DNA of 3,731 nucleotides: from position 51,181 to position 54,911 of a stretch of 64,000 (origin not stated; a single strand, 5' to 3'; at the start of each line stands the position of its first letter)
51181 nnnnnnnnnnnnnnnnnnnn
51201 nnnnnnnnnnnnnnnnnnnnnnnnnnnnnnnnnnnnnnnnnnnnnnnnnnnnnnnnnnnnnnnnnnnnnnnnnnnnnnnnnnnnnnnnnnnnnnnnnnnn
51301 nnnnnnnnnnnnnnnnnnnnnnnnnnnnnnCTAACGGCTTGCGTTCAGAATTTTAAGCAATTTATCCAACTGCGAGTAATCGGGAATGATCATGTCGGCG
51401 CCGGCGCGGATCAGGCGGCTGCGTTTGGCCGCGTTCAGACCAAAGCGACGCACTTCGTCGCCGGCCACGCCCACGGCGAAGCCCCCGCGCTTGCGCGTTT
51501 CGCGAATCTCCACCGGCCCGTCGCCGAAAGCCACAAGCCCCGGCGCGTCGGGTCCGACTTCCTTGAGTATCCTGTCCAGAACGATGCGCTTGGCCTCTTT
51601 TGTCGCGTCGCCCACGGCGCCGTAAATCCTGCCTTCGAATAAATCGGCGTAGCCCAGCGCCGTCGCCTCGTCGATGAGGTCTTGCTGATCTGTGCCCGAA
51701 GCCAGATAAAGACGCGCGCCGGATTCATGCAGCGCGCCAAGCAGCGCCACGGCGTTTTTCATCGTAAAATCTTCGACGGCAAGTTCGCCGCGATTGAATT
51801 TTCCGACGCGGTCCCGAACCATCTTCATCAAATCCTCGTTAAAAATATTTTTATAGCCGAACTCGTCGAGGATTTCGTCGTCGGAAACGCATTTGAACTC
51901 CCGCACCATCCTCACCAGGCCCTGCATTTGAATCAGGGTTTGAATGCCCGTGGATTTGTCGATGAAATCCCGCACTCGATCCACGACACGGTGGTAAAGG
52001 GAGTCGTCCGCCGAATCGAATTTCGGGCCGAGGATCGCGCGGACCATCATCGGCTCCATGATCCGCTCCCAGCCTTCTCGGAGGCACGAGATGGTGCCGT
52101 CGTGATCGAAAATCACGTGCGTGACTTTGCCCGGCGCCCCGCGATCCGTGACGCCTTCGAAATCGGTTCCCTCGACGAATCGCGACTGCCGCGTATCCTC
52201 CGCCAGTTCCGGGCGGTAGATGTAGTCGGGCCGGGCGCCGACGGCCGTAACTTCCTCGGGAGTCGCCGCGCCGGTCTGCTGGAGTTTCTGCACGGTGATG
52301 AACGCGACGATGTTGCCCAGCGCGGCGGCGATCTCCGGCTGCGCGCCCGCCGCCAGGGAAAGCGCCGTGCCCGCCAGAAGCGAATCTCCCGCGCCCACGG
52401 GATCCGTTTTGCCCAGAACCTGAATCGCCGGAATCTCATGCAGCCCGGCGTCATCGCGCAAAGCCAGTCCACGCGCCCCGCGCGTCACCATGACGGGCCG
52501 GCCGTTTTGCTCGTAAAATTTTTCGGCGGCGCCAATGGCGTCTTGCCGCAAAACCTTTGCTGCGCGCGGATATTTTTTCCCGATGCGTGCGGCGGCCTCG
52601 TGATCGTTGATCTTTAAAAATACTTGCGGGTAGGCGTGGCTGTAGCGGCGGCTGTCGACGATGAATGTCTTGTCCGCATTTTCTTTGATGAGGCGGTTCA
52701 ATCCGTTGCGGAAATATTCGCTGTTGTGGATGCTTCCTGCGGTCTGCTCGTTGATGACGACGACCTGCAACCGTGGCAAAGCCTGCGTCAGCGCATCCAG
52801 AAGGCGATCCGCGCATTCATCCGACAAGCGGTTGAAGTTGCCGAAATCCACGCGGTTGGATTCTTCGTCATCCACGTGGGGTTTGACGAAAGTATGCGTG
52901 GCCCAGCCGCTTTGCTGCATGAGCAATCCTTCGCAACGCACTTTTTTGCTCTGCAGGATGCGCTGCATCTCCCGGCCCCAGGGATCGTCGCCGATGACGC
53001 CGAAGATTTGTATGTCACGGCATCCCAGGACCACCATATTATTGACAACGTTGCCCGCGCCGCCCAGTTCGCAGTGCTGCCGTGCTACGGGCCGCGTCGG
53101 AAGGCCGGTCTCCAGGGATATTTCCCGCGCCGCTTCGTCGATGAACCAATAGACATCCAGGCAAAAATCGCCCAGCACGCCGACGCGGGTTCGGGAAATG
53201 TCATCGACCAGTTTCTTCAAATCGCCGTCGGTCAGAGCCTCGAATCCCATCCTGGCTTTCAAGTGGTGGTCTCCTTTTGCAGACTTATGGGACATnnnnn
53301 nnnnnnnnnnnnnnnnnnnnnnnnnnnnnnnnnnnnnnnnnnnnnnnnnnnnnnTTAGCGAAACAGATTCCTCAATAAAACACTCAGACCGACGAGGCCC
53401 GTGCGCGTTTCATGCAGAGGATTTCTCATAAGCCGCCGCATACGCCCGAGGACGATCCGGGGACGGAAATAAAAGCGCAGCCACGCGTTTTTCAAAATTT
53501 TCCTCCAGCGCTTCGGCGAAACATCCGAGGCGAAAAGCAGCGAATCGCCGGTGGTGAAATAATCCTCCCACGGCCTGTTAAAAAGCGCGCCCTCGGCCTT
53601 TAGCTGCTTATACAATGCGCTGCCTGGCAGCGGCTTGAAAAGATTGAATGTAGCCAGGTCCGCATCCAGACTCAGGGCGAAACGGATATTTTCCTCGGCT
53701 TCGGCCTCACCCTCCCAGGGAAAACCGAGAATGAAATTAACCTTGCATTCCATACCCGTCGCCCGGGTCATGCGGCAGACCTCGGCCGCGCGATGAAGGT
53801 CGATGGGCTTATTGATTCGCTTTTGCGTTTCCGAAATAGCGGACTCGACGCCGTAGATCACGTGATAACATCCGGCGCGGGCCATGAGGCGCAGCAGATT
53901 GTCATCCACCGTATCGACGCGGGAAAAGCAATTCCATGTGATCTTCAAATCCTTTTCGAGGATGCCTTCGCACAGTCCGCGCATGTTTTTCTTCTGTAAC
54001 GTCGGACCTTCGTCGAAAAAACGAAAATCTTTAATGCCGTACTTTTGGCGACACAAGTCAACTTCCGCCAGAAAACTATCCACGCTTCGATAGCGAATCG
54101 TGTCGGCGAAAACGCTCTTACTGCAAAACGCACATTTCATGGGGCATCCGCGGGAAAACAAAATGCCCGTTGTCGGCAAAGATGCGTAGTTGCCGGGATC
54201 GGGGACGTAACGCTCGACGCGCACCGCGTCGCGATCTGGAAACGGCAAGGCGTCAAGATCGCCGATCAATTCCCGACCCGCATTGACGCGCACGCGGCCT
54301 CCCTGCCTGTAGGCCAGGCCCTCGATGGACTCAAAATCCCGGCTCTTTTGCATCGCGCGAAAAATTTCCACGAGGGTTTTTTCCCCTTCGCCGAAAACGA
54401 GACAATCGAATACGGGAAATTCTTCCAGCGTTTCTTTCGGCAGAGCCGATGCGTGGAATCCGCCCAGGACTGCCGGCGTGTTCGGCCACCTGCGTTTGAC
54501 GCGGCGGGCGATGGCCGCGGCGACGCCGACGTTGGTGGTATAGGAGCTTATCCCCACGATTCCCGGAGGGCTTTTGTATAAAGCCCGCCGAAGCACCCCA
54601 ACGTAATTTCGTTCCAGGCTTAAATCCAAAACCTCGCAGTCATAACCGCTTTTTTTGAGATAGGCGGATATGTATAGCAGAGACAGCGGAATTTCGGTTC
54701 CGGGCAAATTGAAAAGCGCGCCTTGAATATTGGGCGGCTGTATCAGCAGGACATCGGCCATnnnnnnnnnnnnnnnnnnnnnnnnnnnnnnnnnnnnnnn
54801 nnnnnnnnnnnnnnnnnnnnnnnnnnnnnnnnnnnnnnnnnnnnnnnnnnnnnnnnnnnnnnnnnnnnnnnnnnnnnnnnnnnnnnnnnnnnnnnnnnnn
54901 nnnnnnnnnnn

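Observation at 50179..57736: Five-gene minus-strand operon combining a Cys-repeat secreted protein, a GT-C-like membrane protein, a B12-radical SAM enzyme, a sugar-kinase/HAD fusion and an unknown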

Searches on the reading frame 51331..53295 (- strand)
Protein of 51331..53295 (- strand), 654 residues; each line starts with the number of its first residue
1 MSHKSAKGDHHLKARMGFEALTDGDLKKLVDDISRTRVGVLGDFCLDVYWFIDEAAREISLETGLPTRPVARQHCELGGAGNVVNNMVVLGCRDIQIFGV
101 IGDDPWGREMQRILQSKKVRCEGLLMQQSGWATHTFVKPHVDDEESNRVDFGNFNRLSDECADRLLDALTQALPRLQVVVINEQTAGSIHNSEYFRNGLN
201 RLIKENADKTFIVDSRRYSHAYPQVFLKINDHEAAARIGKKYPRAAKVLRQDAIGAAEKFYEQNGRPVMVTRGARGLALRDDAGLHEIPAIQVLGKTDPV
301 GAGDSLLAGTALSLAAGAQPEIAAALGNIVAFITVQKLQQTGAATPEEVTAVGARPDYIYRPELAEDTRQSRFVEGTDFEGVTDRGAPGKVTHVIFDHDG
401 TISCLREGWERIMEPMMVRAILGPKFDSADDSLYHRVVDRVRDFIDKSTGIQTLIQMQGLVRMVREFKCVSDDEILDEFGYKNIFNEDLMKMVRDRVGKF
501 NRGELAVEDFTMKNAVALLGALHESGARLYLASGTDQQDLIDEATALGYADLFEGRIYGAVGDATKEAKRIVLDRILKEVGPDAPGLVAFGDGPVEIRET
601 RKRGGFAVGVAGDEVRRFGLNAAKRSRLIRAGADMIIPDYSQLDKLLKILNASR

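Call 4: search_protein_families(library=pfam, proteins=[window:51331-53295:-], max_evalue=0.01)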
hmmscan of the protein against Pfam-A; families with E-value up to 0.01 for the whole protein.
window:51331-53295:- (654 aa): 3 families
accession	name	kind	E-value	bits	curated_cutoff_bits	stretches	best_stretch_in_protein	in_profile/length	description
PF00294.29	PfkB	-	2.7e-24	86.5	25.8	1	69-340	27-295/302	pfkB family carbohydrate kinase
PF00702.32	Hydrolase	-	4.9e-09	37.3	26.4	1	393-597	3-184/191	haloacid dehalogenase-like hydrolase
PF12710.13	HAD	-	0.0032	18.3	27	0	488-594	72-182/189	haloacid dehalogenase-like hydrolase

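Call 5: search_protein_families(library=ncbifam, proteins=[window:51331-53295:-], max_evalue=0.01)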
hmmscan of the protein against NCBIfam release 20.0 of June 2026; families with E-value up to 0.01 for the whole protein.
window:51331-53295:- (654 aa): 14 families
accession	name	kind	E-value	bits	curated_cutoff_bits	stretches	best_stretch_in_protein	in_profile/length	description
TIGR02198.1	rfaE_dom_I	equivalog_domain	5.1e-38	131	345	1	32-339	4-301/315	D-glycero-beta-D-manno-heptose-7-phosphate kinase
NF008454.0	PRK11316.1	equivalog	3.8e-25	88.4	521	1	29-351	4-311/475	bifunctional D-glycero-beta-D-manno-heptose-7-phosphate kinase/D-glycero-beta-D-manno-heptose 1-phosphate adenylyltransferase HldE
TIGR03168.1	1-PFK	subfamily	2.4e-15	56.2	216.4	1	70-351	27-297/305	hexose kinase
TIGR03828.1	pfkB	equivalog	1.3e-14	53.9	292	1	72-351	29-297/305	1-phosphofructokinase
TIGR02152.1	D_ribokin_bact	equivalog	4e-13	49.4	299.65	1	90-343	48-290/298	ribokinase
NF006957.1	PRK09434.1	equivalog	2e-08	34.1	450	2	264-345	211-286/302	fructokinase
TIGR04382.1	myo_inos_iolC_N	equivalog_domain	1.6e-06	27.6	300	1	78-343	34-298/309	5-dehydro-2-deoxygluconokinase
NF041164.1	NucKinThplmales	equivalog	1.9e-06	27.3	450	1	264-337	201-274/295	nucleoside kinase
NF053626.1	RibKinHalex1628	equivalog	2.9e-06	27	330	0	77-133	38-93/293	ATP-dependent ribose-1-phosphate kinase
NF041134.1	R1P_kin_Thcocales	equivalog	3.1e-06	26.8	500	1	255-347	183-275/291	ADP-dependent ribose-1-phosphate kinase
NF041320.1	pfkB_Halo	equivalog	1.1e-05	25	400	1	228-336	176-278/302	1-phosphofructokinase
NF007321.0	PRK09813.1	equivalog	2.3e-05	24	247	0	266-337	187-257/261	fructoselysine 6-kinase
NF008353.0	PRK11142.1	equivalog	2.8e-05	23.8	341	1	250-337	200-286/307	ribokinase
NF007068.0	PRK09513.1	equivalog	0.00016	21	432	1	94-337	55-288/312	1-phosphofructokinase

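Call 8: search_solved_structures(query=window:51331-53295:-, max_evalue=0.001)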
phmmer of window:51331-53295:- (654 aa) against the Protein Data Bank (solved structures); distinct sequences matched with E-value up to 0.001: 4.
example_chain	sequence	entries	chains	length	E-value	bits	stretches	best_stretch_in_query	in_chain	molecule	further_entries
4e84_A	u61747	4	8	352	1e-10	44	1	31-339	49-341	D-beta-D-heptose 7-phosphate kinase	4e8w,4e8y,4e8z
3b1n_A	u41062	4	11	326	0.00019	23.3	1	252-362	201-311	Ribokinase, putative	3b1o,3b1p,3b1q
3b1r_A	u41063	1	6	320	0.00029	22.7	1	252-351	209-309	Ribokinase, putative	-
1vm7_A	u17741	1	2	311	0.00089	21.1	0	256-350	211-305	ribokinase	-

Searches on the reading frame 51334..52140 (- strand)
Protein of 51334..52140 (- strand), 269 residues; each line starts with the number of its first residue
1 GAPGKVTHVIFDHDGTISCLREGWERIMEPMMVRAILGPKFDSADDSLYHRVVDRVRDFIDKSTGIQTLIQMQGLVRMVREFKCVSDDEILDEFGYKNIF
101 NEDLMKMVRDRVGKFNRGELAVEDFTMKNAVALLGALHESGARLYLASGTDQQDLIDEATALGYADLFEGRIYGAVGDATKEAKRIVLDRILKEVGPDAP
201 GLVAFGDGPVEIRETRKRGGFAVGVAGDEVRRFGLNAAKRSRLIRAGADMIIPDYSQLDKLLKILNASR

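Call 60: search_solved_structures(query=window:51334-52140:-, max_evalue=1)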
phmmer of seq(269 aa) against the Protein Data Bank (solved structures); distinct sequences matched with E-value up to 1: 2.
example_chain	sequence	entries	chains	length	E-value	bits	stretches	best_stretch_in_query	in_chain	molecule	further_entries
1ymq_A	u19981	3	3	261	0.62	12.9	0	170-231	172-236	sugar-phosphate phosphatase BT4131 | Putative uncharacterized protein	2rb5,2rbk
2rar_A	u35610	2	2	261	0.64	12.8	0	170-231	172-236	Putative uncharacterized protein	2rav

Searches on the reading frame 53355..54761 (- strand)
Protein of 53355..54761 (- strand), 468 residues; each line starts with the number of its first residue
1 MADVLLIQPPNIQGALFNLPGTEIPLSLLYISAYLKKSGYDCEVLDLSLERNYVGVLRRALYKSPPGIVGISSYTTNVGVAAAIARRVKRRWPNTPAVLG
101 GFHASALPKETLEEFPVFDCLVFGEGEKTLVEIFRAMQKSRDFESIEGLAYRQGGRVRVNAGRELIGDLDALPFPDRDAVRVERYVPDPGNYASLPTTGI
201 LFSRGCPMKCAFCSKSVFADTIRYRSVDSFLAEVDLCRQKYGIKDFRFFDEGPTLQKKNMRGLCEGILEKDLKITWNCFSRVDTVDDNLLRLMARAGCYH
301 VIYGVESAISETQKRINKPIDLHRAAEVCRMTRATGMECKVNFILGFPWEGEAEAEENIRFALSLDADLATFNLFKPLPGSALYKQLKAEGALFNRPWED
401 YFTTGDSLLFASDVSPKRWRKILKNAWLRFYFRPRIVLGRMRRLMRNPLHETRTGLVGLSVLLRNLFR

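Call 4: search_protein_families(library=pfam, proteins=[window:53355-54761:-], max_evalue=0.01)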
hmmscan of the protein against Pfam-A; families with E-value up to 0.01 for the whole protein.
window:53355-54761:- (468 aa): 4 families
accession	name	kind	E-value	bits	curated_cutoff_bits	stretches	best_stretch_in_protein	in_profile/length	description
PF02310.24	B12-binding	-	8e-22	77.8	32.1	1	16-133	5-120/121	B12 binding domain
PF04055.27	Radical_SAM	-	1.6e-18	67.9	29.5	1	201-362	2-166/166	Radical SAM superfamily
PF19864.5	Radical_SAM_N2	-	0.00025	21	29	1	82-141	73-129/151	Radical SAM proteins, N-terminal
PF08497.15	Radical_SAM_N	-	0.0045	16.8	25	0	119-151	162-197/301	Radical SAM N-terminal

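Call 5: search_protein_families(library=ncbifam, proteins=[window:53355-54761:-], max_evalue=0.01)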
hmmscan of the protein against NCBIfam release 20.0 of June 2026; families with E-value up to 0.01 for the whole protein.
window:53355-54761:- (468 aa): 28 families (the best 25 are shown)
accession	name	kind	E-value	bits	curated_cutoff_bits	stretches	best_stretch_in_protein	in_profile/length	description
TIGR02026.1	BchE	equivalog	1.5e-60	205.5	481.35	1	4-433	2-430/497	magnesium-protoporphyrin IX monomethyl ester anaerobic oxidative cyclase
NF050148.1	rSAM_ApyD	equivalog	5.7e-55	186.9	750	1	60-390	69-396/645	RiPP biosynthesis radical SAM protein ApyD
TIGR03471.1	HpnJ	equivalog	9.2e-47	160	577.6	1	76-448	79-450/472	hopanoid biosynthesis associated radical SAM protein HpnJ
NF038361.1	rSAM_Sden_1168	equivalog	2.3e-43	148.6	575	1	25-426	85-511/560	Sden_1168 family B12-binding radical SAM P-methyltransferase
TIGR03975.1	rSAM_ocin_1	subfamily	7.4e-34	117.2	281.85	1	52-357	115-422/606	RiPP maturation radical SAM C-methyltransferase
TIGR04479.1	bcpD_PhpK_rSAM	subfamily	1.6e-33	115.8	600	1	27-362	74-406/504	PhpK family radical SAM P-methyltransferase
TIGR04385.1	B12_rSAM_cofa1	equivalog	3.9e-33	115.3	450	1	4-361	2-360/438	B12 lower ligand biosynthesis radical SAM protein BzaD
TIGR04295.1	B12_rSAM_oligo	hypoth_equivalog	6.9e-28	97.5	400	1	24-320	24-316/422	TIGR04295 family B12-binding domain-containing radical SAM protein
TIGR04367.1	HpnR_B12_rSAM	equivalog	2.2e-27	95.8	650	1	25-384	22-370/490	hopanoid C-3 methylase HpnR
TIGR04013.1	B12_SAM_MJ_1487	hypoth_equivalog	3.3e-27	95.3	251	1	59-385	37-355/382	TIGR04013 family B12-binding domain/radical SAM domain-containing protein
TIGR04072.2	rSAM_ladder_B12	equivalog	7.2e-27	94.1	360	1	25-392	18-377/443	lipid biosynthesis B12-binding/radical SAM protein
NF033070.1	rSAM_AprD4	equivalog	4.3e-25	88.5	500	1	164-407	165-408/456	AprD4 family radical SAM diol-dehydratase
TIGR04014.1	B12_SAM_MJ_0865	equivalog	4.4e-22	78.5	360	1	54-385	27-356/434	methyl-coenzyme M reductase glutamine C-methyltransferase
NF033712.0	B12_rSAM_KedN5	subfamily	9.2e-20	70.4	700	1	13-214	5-212/624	KedN5 family methylcobalamin-dependent radical SAM C-methyltransferase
TIGR04190.1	B12_SAM_Ta0216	equivalog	4.7e-17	61.8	500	1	25-225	37-247/554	TIGR04190 family B12-binding domain/radical SAM domain protein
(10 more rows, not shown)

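Call 10: find_encoding_contigs(protein=window:53355-54761:-, flank=10000, max_places=6)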
Protein window:53355-54761:- (468 aa): no gene with exactly this product is on record in the collection.

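Call 38: find_homologous_proteins(query=window:53355-54761:-, max_evalue=1e-60)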
Query window:53355-54761:- (468 aa): 100 proteins with E <= 1e-60 among 8000 candidates.
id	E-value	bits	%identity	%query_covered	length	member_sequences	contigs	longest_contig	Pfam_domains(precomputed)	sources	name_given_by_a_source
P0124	0.0e+0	1080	100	100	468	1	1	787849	PF04055.28,PF02310.25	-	-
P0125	8.3e-240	814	75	100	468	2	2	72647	PF04055.28,PF02310.25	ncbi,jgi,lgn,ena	-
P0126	2.6e-190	651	58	100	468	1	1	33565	PF04055.28,PF02310.25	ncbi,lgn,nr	ncbi:B12-binding domain-containing radical SAM protein [bacterium]|nr:B12-binding domain-containing 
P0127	4.2e-187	640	58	100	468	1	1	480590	PF04055.28,PF02310.25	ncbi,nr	ncbi:MAG: B12-binding domain-containing radical SAM protein [Deltaproteobacteria bacterium]|nr:B12-b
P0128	4.0e-185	634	56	100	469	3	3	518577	PF04055.28,PF02310.25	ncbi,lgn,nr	ncbi:MAG: cobalamin B12-binding domain-containing protein [Deltaproteobacteria bacterium]|nr:cobalam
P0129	1.6e-170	586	54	99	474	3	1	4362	PF04055.28,PF02310.25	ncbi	-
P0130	6.2e-168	577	55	99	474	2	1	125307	PF04055.28,PF02310.25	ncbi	-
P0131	9.7e-168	576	54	99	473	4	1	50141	PF04055.28,PF02310.25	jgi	-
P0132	1.7e-165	569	55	99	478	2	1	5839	PF04055.28,PF02310.25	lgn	-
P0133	9.1e-164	563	55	100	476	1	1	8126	PF04055.28,PF02310.25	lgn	-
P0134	3.4e-163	561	55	99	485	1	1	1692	PF04055.28,PF02310.25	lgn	-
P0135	7.6e-163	560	55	99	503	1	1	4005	PF04055.28,PF02310.25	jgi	jgi:radical SAM superfamily enzyme YgiQ (UPF0313 family)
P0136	4.1e-162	558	53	100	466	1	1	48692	PF04055.28,PF02310.25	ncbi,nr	ncbi:MAG: radical SAM protein [Candidatus Alcyoniella australis]|nr:radical SAM protein [Candidatus 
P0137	4.9e-162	558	51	100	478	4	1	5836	PF04055.28,PF02310.25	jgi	-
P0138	2.8e-161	555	53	98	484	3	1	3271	PF04055.28,PF02310.25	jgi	-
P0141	9.8e-160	550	53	99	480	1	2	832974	PF04055.28,PF02310.25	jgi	jgi:radical SAM superfamily enzyme YgiQ (UPF0313 family)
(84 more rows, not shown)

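Call 39: find_encoding_contigs(protein=P0127, flank=8000, max_places=1)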
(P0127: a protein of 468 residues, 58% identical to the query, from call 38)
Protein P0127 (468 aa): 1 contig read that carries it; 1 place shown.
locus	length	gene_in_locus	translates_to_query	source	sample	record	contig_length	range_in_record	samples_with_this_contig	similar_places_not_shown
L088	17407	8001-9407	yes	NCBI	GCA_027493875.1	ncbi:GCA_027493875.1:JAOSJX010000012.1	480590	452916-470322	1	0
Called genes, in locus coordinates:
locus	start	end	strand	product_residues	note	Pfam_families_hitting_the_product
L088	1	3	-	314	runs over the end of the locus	PF04055:Radical_SAM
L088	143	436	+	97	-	-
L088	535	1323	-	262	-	PF04055:Radical_SAM (weak)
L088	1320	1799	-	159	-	PF23545:Zn_ribbon_HMPTM, PF04055:Radical_SAM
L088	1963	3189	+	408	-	-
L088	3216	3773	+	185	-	-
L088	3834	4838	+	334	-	-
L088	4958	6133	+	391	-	PF02310:B12-binding, PF04055:Radical_SAM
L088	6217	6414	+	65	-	-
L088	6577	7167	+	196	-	PF02310:B12-binding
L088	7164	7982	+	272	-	PF04055:Radical_SAM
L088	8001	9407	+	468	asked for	PF02310:B12-binding, PF04055:Radical_SAM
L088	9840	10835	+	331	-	PF02321:OEP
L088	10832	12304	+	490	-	PF19335:HMBD, PF25919:BSH_CusB, PF25973:BSH_CzcB (weak), PF25869:3HB_CusB, PF25954:Beta-barrel_RND_2, PF25967:RND-MFP_C, PF25975:CzcB_C, PF25989:YknX_C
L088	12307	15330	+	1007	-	PF00873:ACR_tran, PF03176:MMPL, PF00873:ACR_tran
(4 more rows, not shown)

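Call 40: find_encoding_contigs(protein=P0130, flank=8000, max_places=1)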
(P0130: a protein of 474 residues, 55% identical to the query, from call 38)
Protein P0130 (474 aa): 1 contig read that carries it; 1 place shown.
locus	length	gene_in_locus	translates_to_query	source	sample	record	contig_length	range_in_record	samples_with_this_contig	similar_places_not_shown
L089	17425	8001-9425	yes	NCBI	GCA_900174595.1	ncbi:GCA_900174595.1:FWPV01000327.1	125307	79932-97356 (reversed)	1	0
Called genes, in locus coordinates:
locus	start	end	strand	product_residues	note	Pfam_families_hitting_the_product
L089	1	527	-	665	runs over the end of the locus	PF02730:AFOR_N, PF01314:AFOR_C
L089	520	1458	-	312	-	-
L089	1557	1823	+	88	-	-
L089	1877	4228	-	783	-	PF17764:PriA_3primeBD, PF00270:DEAD, PF04851:ResIII, PF18319:Zn_ribbon_PriA (weak), PF00271:Helicase_C, PF18074:PriA_C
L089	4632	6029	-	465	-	PF02310:B12-binding, PF04055:Radical_SAM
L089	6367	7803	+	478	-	PF02310:B12-binding, PF04055:Radical_SAM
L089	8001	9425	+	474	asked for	PF02310:B12-binding, PF04055:Radical_SAM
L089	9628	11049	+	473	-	PF02310:B12-binding, PF04055:Radical_SAM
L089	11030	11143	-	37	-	-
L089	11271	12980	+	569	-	PF09852:DUF2079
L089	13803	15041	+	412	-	PF13189:Cytidylate_kin2, PF00072:Response_reg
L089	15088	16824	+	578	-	PF02743:dCache_1, PF00512:HisKA, PF02518:HATPase_c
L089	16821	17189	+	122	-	PF00072:Response_reg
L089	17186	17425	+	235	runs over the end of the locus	-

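Call 41: find_encoding_contigs(protein=P0141, flank=8000, max_places=1)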
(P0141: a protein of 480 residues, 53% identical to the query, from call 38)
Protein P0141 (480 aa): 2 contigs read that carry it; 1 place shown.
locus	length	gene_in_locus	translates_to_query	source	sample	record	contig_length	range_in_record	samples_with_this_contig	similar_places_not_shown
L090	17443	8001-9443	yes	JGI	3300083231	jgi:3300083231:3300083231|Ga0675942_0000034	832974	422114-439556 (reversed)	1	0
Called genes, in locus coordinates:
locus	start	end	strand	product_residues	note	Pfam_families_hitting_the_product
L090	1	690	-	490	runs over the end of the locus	PF02310:B12-binding, PF04055:Radical_SAM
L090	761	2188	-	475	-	PF02310:B12-binding, PF04055:Radical_SAM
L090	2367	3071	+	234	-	PF00535:Glycos_transf_2, PF13641:Glyco_tranf_2_3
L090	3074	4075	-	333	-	PF04055:Radical_SAM, PF13186:SPASM (faint)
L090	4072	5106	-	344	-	PF04055:Radical_SAM, PF13186:SPASM (weak)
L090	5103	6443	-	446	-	PF04055:Radical_SAM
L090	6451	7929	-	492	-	PF02310:B12-binding, PF04055:Radical_SAM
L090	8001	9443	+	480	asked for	PF02310:B12-binding, PF04055:Radical_SAM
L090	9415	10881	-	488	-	PF02310:B12-binding, PF04055:Radical_SAM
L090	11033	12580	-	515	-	PF02310:B12-binding, PF04055:Radical_SAM (faint)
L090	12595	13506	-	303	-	PF05175:MTS (weak), PF13489:Methyltransf_23, PF13847:Methyltransf_31, PF08241:Methyltransf_11, PF08242:Methyltransf_12, PF13649:Methyltransf_25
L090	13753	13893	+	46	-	-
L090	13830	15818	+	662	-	-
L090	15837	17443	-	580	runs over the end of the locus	PF00884:Sulfatase, PF01663:Phosphodiest (weak)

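Call 58: search_solved_structures(query=window:53355-54761:-, max_evalue=0.00001)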
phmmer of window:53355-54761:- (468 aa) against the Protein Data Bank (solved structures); distinct sequences matched with E-value up to 0.00001: 6.
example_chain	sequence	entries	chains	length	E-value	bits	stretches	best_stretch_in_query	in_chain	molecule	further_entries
6fd2_B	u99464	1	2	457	2.8e-18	68.7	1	165-392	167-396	Putative apramycin biosynthetic oxidoreductase 4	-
5ul2_A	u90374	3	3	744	1.6e-12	49.6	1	17-370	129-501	OxsB protein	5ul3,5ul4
9ccb_A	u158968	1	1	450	4.6e-12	48.2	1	119-389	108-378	Radical SAM core domain-containing protein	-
7kdx_A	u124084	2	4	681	4.4e-10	41.6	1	66-226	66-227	Methyltransferase TokK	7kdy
6wte_A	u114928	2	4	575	4.9e-07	31.6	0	25-159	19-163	B12-binding domain-containing protein | Tryptophan-C2-methyltransferase containing B12-binding domain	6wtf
9n1b_A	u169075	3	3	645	4.1e-06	28.5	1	68-239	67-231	Radical SAM protein | Radical SAM enzyme CysS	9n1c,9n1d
